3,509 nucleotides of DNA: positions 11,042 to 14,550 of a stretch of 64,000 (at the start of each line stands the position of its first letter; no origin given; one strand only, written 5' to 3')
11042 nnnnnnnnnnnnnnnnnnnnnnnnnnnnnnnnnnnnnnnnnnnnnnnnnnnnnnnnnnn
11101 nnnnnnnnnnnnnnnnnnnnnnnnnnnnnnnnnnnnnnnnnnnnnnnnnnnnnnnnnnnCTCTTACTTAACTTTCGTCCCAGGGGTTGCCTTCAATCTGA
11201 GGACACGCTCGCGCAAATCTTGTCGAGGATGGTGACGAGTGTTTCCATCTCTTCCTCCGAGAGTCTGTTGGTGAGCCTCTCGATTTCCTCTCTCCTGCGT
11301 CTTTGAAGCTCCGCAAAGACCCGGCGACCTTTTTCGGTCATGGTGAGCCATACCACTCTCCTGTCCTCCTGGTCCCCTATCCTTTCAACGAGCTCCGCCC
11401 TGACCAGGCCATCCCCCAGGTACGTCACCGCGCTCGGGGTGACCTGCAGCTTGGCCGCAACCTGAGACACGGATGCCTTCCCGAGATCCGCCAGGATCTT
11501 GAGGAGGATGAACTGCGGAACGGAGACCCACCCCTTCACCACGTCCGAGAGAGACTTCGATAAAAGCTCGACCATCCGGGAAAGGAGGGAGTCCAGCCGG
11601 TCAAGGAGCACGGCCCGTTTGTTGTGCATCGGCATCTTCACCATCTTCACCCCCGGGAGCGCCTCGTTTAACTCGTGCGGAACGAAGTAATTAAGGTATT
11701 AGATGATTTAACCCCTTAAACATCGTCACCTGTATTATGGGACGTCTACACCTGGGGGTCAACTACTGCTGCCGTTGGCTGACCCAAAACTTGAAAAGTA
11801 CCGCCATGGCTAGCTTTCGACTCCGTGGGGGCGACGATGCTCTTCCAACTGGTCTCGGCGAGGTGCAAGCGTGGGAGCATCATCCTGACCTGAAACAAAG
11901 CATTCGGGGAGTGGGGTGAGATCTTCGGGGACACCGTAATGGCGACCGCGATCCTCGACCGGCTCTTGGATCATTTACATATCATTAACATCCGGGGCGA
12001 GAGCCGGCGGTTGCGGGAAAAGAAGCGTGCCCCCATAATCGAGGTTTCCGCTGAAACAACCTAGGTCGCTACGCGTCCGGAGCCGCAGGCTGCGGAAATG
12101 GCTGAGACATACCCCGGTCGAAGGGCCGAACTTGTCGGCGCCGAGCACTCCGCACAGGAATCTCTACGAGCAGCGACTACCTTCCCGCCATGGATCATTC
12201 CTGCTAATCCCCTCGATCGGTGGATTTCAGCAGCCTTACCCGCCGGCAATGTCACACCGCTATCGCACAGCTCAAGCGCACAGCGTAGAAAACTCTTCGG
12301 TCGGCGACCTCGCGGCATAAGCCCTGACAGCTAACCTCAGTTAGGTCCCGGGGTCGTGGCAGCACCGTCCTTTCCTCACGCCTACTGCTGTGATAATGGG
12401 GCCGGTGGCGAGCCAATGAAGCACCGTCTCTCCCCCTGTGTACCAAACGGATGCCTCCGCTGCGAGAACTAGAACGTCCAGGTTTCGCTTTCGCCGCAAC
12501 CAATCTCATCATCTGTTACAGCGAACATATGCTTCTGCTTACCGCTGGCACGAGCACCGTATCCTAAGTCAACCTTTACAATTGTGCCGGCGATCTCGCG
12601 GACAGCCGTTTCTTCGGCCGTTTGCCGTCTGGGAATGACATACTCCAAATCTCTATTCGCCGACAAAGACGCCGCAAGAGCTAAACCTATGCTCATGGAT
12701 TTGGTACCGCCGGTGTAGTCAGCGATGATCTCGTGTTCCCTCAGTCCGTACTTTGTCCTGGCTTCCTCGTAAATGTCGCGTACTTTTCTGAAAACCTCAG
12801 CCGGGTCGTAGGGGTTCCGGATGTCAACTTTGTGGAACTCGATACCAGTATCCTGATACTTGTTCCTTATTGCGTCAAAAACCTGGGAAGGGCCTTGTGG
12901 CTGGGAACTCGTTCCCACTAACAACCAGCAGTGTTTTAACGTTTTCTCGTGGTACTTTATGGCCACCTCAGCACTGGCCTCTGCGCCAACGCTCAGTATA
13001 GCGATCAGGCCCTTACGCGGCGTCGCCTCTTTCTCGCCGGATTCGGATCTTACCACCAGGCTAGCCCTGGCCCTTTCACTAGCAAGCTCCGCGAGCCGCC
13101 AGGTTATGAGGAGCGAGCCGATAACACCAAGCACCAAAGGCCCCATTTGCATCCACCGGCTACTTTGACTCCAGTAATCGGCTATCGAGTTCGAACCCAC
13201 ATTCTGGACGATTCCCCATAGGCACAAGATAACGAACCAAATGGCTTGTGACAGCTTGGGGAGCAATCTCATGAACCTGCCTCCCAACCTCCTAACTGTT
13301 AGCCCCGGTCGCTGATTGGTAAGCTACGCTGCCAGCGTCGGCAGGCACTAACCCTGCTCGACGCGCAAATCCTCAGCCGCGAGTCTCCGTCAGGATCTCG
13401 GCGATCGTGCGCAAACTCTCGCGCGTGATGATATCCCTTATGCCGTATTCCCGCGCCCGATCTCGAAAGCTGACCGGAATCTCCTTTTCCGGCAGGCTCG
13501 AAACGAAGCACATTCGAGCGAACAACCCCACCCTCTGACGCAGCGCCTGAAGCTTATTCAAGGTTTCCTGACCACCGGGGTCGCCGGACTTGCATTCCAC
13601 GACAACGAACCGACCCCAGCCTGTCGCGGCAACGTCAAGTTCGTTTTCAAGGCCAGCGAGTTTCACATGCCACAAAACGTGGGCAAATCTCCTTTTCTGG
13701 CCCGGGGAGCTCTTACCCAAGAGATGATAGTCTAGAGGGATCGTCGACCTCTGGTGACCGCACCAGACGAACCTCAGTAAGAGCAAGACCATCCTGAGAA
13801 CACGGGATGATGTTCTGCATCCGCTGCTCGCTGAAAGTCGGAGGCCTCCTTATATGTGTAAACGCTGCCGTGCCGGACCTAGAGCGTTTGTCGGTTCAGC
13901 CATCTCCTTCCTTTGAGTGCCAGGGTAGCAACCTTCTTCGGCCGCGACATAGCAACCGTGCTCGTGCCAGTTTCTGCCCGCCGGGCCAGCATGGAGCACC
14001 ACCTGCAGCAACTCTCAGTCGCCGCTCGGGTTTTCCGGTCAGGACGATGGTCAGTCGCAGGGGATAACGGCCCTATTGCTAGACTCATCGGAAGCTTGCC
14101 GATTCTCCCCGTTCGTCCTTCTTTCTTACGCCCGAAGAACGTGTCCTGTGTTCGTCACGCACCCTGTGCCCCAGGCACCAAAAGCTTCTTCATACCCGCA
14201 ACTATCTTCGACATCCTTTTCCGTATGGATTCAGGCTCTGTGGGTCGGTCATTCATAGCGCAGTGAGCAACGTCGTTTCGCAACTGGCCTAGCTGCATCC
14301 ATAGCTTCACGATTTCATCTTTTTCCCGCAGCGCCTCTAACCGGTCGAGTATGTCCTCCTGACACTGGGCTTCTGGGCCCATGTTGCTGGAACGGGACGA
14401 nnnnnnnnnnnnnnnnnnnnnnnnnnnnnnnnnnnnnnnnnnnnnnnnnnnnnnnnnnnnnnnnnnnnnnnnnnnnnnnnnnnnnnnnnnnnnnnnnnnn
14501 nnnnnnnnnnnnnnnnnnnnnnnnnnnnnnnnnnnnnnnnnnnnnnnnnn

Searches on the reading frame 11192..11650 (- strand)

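Call 4: search_protein_families(library=pfam, proteins=[window:11192-11650:-], max_evalue=1)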
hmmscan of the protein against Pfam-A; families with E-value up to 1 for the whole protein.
window:11192-11650:- (152 aa): 12 families
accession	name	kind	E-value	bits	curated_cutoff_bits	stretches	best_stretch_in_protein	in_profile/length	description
PF01047.28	MarR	-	6.7e-12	45.6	24.6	1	43-100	2-59/59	MarR family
PF12802.13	MarR_2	-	1.1e-08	35.5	27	1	43-98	4-60/61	MarR family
PF13463.12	HTH_27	-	6.6e-07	29.9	22.2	1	45-108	4-68/68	Winged helix DNA-binding domain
PF22381.2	Staph_reg_Sar_Rot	-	9.6e-05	22.9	27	1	43-115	13-85/85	Transcriptional regulator SarA/Rot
PF13601.12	HTH_34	-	0.00042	20.9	27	1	47-114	3-71/80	Winged helix DNA-binding domain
PF01022.26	HTH_5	-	0.0041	17.4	22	1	49-76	7-33/47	Bacterial regulatory protein, arsR family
PF09339.16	HTH_IclR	-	0.013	15.7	22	1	49-90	8-50/52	IclR helix-turn-helix domain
PF22166.2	ArnR1-like_WHD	-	0.08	13.6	26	1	77-117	47-85/90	ArnR1-like, winged-helix domain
PF23362.1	DHX37_C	-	0.11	12.7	27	1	10-66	18-74/80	DEAH helicase DHX37 C-terminal domain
PF08100.18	Dimerisation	-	0.14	12.5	25.6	1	51-96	32-78/93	O-methyltransferase dimerisation domain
PF12840.13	HTH_20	-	0.17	12.3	27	1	51-89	8-49/51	Helix-turn-helix domain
PF25212.1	HVO_A0114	-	0.24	11.6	27.6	0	48-99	26-77/84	HVO_A0114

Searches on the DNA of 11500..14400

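Call 57: search_rna_families(source=window, start=11500, end=14400, threshold=evalue, max_evalue=1)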
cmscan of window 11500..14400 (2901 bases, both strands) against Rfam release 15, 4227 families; matches with E-value up to 1: 0.
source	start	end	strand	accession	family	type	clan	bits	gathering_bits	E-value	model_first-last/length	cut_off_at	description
